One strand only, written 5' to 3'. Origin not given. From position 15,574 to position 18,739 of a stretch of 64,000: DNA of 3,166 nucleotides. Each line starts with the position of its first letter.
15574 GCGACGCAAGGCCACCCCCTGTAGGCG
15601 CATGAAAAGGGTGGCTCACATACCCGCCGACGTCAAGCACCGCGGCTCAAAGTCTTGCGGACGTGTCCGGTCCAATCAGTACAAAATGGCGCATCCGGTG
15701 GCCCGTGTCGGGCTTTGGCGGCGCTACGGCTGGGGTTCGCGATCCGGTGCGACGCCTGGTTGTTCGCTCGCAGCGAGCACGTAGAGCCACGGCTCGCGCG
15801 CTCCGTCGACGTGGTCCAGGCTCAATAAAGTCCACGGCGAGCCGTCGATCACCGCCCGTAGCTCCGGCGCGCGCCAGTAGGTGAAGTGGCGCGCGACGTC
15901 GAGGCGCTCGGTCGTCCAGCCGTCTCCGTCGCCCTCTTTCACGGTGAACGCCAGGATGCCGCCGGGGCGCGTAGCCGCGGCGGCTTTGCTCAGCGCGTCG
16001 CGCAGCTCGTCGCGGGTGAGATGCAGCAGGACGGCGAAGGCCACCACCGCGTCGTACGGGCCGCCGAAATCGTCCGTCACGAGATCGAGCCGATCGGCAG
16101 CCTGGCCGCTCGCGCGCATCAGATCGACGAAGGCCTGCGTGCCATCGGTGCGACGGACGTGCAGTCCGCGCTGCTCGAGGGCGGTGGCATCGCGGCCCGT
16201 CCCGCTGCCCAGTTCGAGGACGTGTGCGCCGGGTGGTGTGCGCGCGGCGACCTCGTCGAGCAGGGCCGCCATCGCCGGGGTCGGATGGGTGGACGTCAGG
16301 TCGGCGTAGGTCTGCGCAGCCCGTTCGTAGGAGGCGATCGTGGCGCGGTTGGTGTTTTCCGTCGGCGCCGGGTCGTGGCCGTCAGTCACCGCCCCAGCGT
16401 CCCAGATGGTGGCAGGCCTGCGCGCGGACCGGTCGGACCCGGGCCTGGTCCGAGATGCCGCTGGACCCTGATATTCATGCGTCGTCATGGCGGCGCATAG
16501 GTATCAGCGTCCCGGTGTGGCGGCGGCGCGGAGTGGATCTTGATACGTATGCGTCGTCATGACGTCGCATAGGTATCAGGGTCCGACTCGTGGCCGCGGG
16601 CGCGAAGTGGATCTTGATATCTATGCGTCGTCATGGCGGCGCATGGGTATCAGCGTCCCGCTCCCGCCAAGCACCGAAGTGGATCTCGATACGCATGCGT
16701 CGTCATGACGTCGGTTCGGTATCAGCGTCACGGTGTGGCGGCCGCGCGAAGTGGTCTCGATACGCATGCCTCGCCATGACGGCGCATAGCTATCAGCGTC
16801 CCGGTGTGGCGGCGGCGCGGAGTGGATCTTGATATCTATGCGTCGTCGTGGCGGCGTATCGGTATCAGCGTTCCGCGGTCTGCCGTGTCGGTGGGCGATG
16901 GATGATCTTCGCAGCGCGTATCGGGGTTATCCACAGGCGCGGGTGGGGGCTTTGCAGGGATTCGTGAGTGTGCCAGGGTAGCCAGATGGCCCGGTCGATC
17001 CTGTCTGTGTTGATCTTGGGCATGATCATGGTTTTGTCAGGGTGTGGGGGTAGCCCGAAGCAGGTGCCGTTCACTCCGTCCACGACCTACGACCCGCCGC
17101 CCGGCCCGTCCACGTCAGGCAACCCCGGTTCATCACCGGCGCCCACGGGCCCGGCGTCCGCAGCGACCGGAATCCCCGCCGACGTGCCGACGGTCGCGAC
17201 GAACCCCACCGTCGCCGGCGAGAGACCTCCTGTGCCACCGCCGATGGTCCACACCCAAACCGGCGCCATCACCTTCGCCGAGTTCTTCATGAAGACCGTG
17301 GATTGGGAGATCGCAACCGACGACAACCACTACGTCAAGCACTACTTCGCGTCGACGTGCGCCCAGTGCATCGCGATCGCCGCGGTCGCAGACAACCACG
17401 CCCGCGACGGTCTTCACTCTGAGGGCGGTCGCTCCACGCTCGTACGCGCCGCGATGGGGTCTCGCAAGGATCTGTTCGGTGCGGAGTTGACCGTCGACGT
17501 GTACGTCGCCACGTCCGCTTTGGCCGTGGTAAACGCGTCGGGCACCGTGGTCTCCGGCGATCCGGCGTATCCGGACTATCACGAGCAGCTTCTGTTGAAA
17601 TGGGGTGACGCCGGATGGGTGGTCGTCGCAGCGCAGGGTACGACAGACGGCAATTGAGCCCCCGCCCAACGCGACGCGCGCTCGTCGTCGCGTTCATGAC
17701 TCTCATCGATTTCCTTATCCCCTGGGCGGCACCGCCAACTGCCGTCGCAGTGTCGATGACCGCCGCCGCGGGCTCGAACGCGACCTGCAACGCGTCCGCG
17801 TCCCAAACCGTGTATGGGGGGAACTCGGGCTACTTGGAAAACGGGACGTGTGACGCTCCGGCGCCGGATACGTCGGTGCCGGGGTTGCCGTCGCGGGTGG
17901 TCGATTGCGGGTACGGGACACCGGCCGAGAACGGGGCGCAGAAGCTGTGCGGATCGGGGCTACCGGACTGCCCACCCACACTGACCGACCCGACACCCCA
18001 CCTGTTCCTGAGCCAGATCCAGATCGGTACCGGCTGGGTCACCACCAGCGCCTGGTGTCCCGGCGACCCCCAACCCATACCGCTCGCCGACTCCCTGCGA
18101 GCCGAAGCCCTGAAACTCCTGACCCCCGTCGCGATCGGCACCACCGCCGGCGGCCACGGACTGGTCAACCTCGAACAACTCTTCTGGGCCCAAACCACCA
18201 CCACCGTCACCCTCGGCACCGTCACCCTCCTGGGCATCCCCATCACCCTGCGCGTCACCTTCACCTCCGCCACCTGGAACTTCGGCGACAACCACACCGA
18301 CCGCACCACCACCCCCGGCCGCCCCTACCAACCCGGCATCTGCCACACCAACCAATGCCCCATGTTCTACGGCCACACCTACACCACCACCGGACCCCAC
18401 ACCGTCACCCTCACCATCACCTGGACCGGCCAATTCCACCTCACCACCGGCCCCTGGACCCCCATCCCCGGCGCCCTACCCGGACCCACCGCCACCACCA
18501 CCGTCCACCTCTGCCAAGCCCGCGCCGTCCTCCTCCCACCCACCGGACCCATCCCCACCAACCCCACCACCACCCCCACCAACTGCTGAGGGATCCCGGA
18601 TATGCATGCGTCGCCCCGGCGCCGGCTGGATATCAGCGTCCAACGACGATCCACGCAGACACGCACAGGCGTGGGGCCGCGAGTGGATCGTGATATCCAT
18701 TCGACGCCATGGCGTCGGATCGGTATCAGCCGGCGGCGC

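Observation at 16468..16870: Six-unit ~72-bp tandem array built from a 36-bp imperfect palindrome plus a conserved linker, with dispersed relatives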

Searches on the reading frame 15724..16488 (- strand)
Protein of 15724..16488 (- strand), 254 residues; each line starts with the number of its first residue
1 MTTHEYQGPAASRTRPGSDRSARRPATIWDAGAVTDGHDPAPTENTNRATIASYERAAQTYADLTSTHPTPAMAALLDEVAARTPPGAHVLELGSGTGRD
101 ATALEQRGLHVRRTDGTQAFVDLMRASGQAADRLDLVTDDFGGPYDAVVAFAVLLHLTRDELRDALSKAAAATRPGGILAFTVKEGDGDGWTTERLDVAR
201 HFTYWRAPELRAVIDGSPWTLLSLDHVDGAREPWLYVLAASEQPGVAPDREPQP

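Call 12: search_protein_families(library=pfam, proteins=[window:15724-16488:-], max_evalue=0.01)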
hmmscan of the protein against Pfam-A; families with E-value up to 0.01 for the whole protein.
window:15724-16488:- (254 aa): 5 families
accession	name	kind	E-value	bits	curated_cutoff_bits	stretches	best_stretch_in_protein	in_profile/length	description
PF13489.12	Methyltransf_23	-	6.1e-11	42.8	27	1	72-211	8-138/164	Methyltransferase domain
PF08242.18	Methyltransf_12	-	7e-11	43.2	30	1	91-179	1-98/98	Methyltransferase domain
PF13649.12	Methyltransf_25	-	1.7e-09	38.7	27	1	90-177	1-97/97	Methyltransferase domain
PF08241.18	Methyltransf_11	-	5.6e-09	37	21.2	1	91-181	1-95/95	Methyltransferase domain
PF03848.20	TehB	-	0.0029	17.5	20.4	1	86-178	30-129/193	Tellurite resistance protein TehB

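Call 19: find_homologous_proteins(query=window:15724-16488:-, max_evalue=1e-10)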
Query window:15724-16488:- (254 aa): 653 proteins with E <= 1e-10 among 6505 candidates; the best 120 are listed.
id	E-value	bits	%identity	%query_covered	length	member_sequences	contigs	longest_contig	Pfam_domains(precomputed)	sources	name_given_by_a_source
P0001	9.5e-141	485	100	87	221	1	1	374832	PF13489.13,PF13649.13,PF08241.19,PF08242.19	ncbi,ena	-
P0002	1.3e-63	233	59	76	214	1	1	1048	PF13489.13,PF13649.13,PF08241.19,PF08242.19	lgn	-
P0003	8.5e-62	227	58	77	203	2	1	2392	PF13489.13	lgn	-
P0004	8.8e-62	227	58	76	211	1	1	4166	PF13489.13,PF13649.13,PF08241.19,PF08242.19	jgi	jgi:SAM-dependent methyltransferase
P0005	2.8e-59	219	55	78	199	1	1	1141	PF13489.13,PF13649.13,PF08241.19,PF08242.19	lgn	-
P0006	2.8e-59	219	55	77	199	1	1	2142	PF13489.13,PF03848.21,PF13649.13,PF08241.19,PF08242.19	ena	-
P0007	8.1e-59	217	57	77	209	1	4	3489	PF13489.13,PF13649.13,PF08241.19,PF08242.19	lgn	-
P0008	1.1e-58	217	56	76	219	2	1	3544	PF13489.13,PF13649.13,PF08241.19,PF08242.19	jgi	jgi:SAM-dependent methyltransferase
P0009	2.0e-58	216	55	76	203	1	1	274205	PF13489.13,PF13649.13,PF08241.19,PF08242.19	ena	-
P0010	2.2e-58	216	57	76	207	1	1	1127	PF13489.13,PF13649.13,PF08242.19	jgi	jgi:cyclopropane fatty-acyl-phospholipid synthase-like methyltransferase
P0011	3.6e-58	215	53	80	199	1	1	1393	PF13489.13,PF13649.13,PF08241.19,PF08242.19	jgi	jgi:SAM-dependent methyltransferase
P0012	6.3e-58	214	53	80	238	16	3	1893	PF13489.13,PF13649.13,PF08241.19,PF08242.19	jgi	jgi:SAM-dependent methyltransferase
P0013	1.0e-57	213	57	77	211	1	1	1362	PF13489.13,PF03848.21,PF13649.13,PF08241.19,PF08242.19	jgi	jgi:SAM-dependent methyltransferase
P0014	1.7e-57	213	58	76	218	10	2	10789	PF13489.13,PF13649.13,PF08241.19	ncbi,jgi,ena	-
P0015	2.0e-57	212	56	75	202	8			PF13489.13,PF13649.13,PF08241.19,PF08242.19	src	-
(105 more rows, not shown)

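Call 20: find_encoding_contigs(protein=P0001, flank=10000, max_places=6)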
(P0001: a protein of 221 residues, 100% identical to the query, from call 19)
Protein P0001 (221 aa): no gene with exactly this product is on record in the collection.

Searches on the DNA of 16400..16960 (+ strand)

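Call 30: search_dna_similar(query=window:16440-16960:+, collection=plasmids, mode=distant, max_evalue=0.01)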
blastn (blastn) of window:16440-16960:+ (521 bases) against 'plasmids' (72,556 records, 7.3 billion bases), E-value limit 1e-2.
No match.

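Call 31: search_dna_similar(query=window:16440-16960:+, collection=phages, mode=distant, max_evalue=0.01)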
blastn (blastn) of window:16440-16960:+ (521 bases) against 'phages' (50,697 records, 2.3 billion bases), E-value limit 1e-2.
No match.

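Call 88: search_rna_families(source=window, start=16400, end=16950, threshold=evalue, max_evalue=10)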
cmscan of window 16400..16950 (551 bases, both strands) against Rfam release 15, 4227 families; matches with E-value up to 10: 8.
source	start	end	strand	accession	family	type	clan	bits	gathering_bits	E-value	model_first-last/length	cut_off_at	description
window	16558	16635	+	RF03330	mir-750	Gene; miRNA;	-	25.6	60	0.0018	1-80/80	no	mir-750 microRNA precursor family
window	16622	16788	-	RF04104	MIR918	Gene; miRNA;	-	21.5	268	0.14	1-265/265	no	MIR918 microRNA precursor family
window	16591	16641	+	RF03357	mir-1842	Gene; miRNA;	-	16.5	81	3.1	1-60/60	no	mir-1842 microRNA precursor family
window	16593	16640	-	RF00331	snoZ169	Gene; snRNA; snoRNA; CD-box;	-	15.9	55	9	1-69/69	no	Small nucleolar RNA Z169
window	16535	16582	+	RF04087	MIR5565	Gene; miRNA;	-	15.4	80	2.4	1-109/109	no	MIR5565 microRNA precursor family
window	16561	16635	+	RF01059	mir-598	Gene; miRNA;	-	14.1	69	7.3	1-80/80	no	mir-598 microRNA precursor family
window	16801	16881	+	RF02826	Scr6925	Gene; sRNA;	-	13.9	50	8.7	1-131/131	no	Streptomyces RNA 6925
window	16762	16894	+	RF02566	Ms1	Gene; sRNA;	-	8.7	162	7.5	1-304/304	no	Mycobacterium smegmatis small RNA 1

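Call 92: build_rna_model(alignment_id=A1, structure=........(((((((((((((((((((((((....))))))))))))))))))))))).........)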
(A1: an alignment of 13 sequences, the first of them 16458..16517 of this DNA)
Model R1 built from alignment A1 (13 sequences, 67 columns); structure: as given.
model positions 60; base pairs 23; branch points 0; effective number of sequences 13; information 0.842 bits per position. Calibrated on 0.2 Mb of random sequence (short: E-values are rough).
structure used (alignment columns):
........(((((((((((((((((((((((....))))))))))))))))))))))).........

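Call 93: search_with_rna_model(model_id=R1, source=window, filters=off, max_evalue=5)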
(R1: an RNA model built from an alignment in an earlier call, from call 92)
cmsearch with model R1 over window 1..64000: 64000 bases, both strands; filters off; matches with E-value up to 5: 64.
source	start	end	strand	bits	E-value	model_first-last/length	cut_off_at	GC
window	16604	16663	+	76.9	9.9e-18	1-60/60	no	0.57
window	16530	16589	+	74.6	4.1e-17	1-60/60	no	0.53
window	16458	16517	+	66.9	4.1e-15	1-60/60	no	0.62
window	16819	16878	+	66.7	4.7e-15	1-60/60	no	0.58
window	16676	16735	+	65.2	1.1e-14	1-60/60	no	0.57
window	18680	18739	+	63.7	2.8e-14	1-60/60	no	0.63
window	16747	16806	+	56.4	2.3e-12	1-60/60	no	0.62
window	7860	7919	+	54.1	9.3e-12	1-60/60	no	0.6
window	18587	18646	+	52.2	2.9e-11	1-60/60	no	0.65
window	16458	16517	-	48.8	2.3e-10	1-60/60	no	0.62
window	16530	16589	-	46.7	8e-10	1-60/60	no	0.53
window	16604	16663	-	43.9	4.2e-09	1-60/60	no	0.57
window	18691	18728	-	37.3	2.3e-07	12-49/60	no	0.53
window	16819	16878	-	29.3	2.9e-05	1-60/60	no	0.58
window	16676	16735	-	25.5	0.00028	1-60/60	no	0.57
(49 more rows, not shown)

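Call 94: search_with_rna_model(model_id=R1, sources=[L047, L048, L049, L050, L051, L052, L053, L054, L055, L056, L057, L058, L059, L060, L061, L062, L063, L064, L065], filters=default, max_evalue=5)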
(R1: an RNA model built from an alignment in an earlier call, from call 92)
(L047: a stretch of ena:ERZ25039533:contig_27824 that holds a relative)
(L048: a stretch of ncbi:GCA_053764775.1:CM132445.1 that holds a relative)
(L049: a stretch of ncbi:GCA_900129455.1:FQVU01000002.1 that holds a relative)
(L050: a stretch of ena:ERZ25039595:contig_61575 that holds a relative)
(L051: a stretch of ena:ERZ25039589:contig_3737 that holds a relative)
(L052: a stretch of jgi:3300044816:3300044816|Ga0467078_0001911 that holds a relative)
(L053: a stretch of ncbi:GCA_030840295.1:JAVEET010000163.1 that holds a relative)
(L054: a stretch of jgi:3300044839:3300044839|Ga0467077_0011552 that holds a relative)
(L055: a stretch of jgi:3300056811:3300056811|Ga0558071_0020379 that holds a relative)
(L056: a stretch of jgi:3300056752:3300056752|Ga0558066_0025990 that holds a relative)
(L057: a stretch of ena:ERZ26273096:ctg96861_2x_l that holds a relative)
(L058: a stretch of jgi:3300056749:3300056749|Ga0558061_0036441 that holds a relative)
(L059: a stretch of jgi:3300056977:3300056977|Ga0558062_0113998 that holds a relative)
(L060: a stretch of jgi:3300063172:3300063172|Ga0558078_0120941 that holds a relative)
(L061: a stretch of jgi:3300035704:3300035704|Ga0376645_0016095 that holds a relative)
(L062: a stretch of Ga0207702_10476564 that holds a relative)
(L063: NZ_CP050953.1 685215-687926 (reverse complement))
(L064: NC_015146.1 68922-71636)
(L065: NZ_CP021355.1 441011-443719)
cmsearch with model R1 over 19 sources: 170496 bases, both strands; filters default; matches with E-value up to 5: 14.
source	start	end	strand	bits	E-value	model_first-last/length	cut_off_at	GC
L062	15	74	+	61.4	3.1e-13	1-60/60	no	0.65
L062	15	74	-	61.3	3.2e-13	1-60/60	no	0.65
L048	1651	1710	+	58.7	1.6e-12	1-60/60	no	0.55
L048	19180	19239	-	54.8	1.6e-11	1-60/60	no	0.57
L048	1651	1710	-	47.1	1.7e-09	1-60/60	no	0.55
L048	19180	19239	+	36.7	8.5e-07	1-60/60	no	0.57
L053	572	615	+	12.9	1.4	1-60/60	no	0.59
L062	495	533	+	11.6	3.1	1-60/60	no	0.72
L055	9975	10031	-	11.3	3.7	1-60/60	no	0.6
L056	8879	8935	-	11.3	3.7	1-60/60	no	0.6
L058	5845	5901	-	11.3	3.7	1-60/60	no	0.6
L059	1458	1514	-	11.3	3.7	1-60/60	no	0.6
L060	906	962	-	11.3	3.7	1-60/60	no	0.6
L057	7370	7393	-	11.1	4.2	19-42/60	no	0.71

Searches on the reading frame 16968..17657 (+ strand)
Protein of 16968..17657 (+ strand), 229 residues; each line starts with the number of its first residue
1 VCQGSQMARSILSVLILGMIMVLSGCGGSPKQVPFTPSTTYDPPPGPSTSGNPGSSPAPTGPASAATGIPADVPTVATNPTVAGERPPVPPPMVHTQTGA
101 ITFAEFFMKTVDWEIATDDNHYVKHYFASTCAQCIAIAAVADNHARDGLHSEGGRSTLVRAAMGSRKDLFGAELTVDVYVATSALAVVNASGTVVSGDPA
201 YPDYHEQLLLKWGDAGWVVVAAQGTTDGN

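Call 12: search_protein_families(library=pfam, proteins=[window:16968-17657:+], max_evalue=0.01)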
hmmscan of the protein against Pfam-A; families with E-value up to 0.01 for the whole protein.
window:16968-17657:+ (229 aa): 1 family
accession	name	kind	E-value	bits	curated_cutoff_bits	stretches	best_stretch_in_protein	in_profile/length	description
PF19843.4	DUF6318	-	4.4e-05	24.2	23.8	1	95-222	27-157/158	Family of unknown function (DUF6318)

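Call 13: find_encoding_contigs(protein=window:16986-17657:+, flank=10000, max_places=6)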
Protein window:16986-17657:+ (223 aa): no gene with exactly this product is on record in the collection.

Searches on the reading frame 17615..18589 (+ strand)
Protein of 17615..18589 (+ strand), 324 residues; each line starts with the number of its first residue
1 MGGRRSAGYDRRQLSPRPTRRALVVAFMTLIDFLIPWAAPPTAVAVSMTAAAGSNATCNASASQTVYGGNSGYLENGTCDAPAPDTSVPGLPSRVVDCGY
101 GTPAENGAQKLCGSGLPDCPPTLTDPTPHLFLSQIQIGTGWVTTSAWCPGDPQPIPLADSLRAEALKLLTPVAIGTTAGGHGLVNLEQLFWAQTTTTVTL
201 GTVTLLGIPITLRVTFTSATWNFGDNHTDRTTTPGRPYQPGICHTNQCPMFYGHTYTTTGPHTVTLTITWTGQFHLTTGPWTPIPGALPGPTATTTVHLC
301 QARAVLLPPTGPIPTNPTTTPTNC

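Call 12: search_protein_families(library=pfam, proteins=[window:17615-18589:+], max_evalue=0.01)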
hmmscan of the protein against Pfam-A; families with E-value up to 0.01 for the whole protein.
window:17615-18589:+ (324 aa): 1 family
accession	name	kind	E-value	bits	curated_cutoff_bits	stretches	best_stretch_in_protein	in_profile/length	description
PF18911.6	PKD_4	-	0.0014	19.1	27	0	254-269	54-69/85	PKD domain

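Call 60: find_homologous_proteins(query=window:17615-18589:+, max_evalue=0.00001)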
Query window:17615-18589:+ (324 aa): 8 proteins with E <= 0.00001 among 4976 candidates.
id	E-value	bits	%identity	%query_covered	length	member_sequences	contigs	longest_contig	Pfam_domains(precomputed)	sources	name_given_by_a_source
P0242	7.7e-155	533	100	73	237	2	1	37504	-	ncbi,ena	-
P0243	2.2e-36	144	36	81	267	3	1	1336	-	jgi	jgi:hypothetical protein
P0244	6.1e-36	142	39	81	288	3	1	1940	-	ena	-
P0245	4.0e-34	136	39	71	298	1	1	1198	-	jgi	jgi:hypothetical protein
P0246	4.0e-29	120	44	47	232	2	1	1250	-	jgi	jgi:hypothetical protein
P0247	5.2e-26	110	49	40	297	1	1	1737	-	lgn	-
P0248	4.8e-6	44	31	47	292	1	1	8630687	PF00801.27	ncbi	ncbi:PKD domain-containing protein [Kribbella sp. WER1]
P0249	6.4e-6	44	38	42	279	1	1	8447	PF18911.7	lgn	-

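Call 61: find_encoding_contigs(protein=P0242, flank=10000, max_places=5)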
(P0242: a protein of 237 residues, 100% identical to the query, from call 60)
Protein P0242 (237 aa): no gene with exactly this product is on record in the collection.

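Call 62: list_cluster_members(proteins=[P0242])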
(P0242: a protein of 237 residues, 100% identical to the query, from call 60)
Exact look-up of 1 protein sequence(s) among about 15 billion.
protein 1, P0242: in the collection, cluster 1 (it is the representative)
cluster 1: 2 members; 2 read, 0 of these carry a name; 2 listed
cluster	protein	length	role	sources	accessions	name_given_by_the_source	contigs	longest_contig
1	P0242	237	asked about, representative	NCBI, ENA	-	-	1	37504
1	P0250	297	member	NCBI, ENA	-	-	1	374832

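Call 98: find_related_loci(query=P0250, collection=viral_contigs, flank=5000)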
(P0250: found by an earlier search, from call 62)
Query P0250 (297 aa) in viral_contigs; peptide patterns used: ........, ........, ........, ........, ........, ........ (x = any residue, [..] = any of these).
4 stretches matched a pattern, but none encodes a relative of the query by tblastn (E <= 1e-3).

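Call 99: find_encoding_contigs(protein=P0244, flank=5000, max_places=3)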
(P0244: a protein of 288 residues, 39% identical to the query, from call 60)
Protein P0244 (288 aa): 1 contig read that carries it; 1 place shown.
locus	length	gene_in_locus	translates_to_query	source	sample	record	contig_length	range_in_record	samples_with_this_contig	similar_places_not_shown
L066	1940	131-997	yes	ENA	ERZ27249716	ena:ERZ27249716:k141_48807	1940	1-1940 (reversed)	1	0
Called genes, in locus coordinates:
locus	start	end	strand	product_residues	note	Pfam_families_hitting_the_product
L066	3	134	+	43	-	?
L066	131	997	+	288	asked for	-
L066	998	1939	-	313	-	?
